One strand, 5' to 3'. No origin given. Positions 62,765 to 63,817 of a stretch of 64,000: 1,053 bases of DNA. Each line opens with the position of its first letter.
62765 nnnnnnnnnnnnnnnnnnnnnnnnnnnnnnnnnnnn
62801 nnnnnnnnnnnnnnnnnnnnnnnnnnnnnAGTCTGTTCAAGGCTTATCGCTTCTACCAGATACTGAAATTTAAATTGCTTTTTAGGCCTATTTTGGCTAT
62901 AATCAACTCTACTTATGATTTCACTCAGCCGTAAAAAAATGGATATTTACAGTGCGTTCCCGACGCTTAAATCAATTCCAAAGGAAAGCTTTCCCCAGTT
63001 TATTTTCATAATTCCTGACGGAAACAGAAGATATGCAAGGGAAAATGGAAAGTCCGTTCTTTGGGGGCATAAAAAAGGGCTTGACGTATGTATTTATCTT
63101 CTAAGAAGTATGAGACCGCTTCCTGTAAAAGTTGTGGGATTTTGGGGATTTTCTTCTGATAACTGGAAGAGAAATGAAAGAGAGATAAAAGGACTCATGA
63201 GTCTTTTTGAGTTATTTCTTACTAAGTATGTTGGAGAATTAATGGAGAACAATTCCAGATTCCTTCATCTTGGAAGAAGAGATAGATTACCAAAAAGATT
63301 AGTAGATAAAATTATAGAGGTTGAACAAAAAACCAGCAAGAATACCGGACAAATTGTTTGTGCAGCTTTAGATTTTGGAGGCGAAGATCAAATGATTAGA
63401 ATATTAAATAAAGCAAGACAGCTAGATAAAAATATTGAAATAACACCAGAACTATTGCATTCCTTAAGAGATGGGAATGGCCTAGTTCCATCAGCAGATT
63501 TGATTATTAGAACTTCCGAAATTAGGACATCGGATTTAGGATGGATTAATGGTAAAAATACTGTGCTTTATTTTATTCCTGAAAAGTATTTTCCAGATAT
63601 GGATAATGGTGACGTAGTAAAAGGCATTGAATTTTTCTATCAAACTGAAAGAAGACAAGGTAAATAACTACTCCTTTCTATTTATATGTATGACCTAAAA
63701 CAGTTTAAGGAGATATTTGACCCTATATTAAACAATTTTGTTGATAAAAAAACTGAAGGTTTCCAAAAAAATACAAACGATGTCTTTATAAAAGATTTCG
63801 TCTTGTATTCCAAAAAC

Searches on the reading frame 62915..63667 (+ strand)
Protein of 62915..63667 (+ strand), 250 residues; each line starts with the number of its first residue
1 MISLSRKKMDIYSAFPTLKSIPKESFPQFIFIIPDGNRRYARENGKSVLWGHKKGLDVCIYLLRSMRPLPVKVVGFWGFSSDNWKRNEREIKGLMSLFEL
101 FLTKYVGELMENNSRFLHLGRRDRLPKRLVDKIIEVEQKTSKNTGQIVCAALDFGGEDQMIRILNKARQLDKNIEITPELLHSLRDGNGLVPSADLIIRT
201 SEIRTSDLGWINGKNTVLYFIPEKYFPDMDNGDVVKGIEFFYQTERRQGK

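Call 35: search_protein_families(library=pfam, proteins=[window:62915-63664:+], max_evalue=0.00001)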
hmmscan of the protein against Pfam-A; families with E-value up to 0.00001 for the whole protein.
window:62915-63664:+ (250 aa): 1 family
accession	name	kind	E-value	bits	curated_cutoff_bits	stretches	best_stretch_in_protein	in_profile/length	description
PF01255.24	Prenyltransf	-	6.3e-41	140.8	27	1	33-249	1-219/219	Putative undecaprenyl diphosphate synthase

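Call 50: find_encoding_contigs(protein=window:62915-63667:+, flank=10000, max_places=1)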
Protein window:62915-63667:+ (250 aa): no gene with exactly this product is on record in the collection.
